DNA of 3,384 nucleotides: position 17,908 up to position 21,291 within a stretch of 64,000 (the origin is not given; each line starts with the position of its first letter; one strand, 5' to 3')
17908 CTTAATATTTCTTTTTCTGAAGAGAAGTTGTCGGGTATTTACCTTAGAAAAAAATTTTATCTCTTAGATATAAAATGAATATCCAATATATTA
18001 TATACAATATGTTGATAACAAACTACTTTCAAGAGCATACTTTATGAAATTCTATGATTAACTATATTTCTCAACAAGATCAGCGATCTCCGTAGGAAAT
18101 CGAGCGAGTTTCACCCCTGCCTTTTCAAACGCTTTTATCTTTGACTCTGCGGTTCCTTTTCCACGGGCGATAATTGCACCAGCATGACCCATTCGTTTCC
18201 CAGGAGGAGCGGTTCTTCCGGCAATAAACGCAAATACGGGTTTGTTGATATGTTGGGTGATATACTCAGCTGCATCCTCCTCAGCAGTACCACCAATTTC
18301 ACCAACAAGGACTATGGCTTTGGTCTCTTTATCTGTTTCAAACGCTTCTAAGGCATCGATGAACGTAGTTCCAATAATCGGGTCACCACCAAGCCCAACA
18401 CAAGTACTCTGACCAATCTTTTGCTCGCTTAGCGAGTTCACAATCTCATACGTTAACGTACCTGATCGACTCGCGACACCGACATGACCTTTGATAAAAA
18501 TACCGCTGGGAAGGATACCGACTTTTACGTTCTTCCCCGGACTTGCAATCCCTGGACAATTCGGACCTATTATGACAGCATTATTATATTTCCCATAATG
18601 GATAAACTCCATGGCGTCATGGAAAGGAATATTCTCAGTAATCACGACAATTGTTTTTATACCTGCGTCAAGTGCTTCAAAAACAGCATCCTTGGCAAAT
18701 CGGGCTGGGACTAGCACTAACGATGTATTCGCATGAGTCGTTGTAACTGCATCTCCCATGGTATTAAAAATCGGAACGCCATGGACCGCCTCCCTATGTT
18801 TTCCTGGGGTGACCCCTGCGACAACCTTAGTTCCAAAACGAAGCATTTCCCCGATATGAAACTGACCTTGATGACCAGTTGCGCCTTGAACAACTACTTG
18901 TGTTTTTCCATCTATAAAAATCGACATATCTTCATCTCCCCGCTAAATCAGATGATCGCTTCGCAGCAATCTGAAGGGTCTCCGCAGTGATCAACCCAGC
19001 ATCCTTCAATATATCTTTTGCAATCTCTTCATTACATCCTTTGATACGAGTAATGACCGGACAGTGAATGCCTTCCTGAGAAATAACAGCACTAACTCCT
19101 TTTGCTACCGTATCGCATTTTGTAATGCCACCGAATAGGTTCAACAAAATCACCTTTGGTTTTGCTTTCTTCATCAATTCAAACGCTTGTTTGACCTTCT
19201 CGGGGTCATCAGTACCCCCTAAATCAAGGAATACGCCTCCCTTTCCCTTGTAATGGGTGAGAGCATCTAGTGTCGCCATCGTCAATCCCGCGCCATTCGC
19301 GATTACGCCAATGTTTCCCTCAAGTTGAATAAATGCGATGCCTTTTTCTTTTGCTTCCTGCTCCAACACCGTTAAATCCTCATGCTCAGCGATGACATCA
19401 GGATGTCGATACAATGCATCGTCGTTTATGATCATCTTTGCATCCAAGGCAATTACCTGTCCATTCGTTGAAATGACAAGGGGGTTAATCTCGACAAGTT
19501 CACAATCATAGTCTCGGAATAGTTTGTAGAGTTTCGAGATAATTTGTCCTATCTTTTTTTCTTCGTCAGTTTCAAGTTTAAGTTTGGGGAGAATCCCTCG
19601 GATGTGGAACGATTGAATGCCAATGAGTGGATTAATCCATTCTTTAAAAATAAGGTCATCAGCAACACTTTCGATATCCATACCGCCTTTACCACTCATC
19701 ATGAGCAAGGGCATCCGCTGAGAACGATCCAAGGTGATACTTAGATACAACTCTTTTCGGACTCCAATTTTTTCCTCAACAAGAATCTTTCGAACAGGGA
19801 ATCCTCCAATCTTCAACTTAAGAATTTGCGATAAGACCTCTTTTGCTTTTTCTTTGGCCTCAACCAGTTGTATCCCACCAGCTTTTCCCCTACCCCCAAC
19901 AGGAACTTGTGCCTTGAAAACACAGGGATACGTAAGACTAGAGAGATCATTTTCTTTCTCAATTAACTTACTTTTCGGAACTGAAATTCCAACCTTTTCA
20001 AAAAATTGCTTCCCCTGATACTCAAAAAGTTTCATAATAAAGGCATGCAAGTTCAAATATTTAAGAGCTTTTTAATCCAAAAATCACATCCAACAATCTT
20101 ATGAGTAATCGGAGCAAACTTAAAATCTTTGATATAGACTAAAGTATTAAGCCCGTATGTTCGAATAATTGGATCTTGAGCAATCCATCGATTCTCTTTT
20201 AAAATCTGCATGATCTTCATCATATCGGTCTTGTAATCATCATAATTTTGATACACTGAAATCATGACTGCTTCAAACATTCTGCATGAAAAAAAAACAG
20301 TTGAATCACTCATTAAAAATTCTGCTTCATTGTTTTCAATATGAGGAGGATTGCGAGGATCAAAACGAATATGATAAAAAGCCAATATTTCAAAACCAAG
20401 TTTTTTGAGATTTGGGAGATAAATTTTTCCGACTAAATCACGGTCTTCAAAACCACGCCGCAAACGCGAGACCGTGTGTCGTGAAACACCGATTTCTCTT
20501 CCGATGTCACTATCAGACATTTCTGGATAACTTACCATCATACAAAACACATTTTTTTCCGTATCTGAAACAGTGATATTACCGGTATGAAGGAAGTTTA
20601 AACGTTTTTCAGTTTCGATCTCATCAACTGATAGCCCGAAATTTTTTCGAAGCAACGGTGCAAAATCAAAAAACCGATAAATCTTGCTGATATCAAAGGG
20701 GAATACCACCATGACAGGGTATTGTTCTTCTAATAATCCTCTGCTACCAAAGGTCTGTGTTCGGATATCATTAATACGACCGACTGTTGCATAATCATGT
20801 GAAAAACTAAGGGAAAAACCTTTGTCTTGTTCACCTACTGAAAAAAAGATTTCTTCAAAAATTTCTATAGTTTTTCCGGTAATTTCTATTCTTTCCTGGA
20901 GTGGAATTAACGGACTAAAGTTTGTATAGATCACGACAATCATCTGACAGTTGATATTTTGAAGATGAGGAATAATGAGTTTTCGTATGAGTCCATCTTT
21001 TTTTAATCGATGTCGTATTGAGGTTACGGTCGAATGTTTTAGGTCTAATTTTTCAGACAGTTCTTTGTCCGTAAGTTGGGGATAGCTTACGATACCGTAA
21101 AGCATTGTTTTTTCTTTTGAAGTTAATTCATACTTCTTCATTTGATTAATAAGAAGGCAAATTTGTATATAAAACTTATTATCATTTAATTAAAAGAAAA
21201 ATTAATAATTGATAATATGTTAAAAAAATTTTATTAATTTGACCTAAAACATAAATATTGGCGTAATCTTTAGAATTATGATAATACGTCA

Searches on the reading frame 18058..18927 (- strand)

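Call 46: search_protein_families(library=pfam, proteins=[window:18058-18927:-], max_evalue=0.00001)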
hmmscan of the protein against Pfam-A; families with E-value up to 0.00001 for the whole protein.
window:18058-18927:- (289 aa): 3 families
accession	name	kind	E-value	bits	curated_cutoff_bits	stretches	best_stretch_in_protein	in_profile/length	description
PF00549.24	Ligase_CoA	-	1.4e-24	87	24.5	1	153-271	2-126/128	CoA-ligase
PF02629.25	CoA_binding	-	4.2e-24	85.5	22.3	1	8-98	3-96/97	CoA binding domain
PF13607.11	Succ_CoA_lig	-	1.8e-11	44.4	27.4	1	146-285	1-135/138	Succinyl-CoA ligase like flavodoxin domain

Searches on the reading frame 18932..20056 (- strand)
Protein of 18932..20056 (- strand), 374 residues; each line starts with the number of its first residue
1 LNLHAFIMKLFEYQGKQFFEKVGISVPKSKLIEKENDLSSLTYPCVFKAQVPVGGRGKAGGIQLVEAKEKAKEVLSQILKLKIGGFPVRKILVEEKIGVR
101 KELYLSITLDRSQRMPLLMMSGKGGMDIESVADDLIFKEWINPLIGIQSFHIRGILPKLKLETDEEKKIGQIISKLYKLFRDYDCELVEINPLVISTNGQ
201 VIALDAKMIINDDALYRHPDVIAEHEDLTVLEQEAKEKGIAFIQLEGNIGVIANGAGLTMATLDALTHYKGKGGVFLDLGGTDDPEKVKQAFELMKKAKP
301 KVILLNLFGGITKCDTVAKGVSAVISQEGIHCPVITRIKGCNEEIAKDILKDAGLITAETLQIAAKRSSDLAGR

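Call 46: search_protein_families(library=pfam, proteins=[window:18932-20056:-], max_evalue=0.00001)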
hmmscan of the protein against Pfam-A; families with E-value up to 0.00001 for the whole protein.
window:18932-20056:- (374 aa): 4 families
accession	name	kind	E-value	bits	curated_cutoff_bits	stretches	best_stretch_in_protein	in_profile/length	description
PF08442.15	ATP-grasp_2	-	1.6e-54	185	29.5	1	9-195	1-202/202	ATP-grasp domain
PF00549.24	Ligase_CoA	-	8.4e-18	65.2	24.5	1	253-366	2-123/128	CoA-ligase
PF24948.1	Citrate_synth_N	-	4.1e-14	52.9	83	1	35-216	45-226/232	ATP-citrate synthase ATP-grasp domain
PF13549.11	ATP-grasp_5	-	1.7e-10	41.1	27.6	1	10-210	10-221/221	ATP-grasp domain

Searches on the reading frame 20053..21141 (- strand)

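Call 46: search_protein_families(library=pfam, proteins=[window:20053-21141:-], max_evalue=0.00001)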
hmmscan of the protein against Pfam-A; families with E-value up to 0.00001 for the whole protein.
window:20053-21141:- (362 aa): 6 families
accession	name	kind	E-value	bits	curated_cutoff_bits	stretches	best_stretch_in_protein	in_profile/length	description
PF01978.25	TrmB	-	2.9e-10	40.3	25.6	0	1-54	1-54/68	Sugar-specific transcriptional regulator TrmB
PF13384.12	HTH_23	-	1.5e-08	34.6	24.6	0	206-233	15-43/50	Homeodomain-like domain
PF01047.28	MarR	-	2e-08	34.4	24.6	0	12-55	7-50/59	MarR family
PF13545.12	HTH_Crp_2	-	8.7e-08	32.5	27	0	208-248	23-67/70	Crp-like helix-turn-helix domain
PF12802.13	MarR_2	-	3.1e-07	30.9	27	0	7-54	4-52/61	MarR family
PF04545.22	Sigma70_r4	-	4.5e-06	26.5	24.1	0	192-227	6-40/50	Sigma-70, region 4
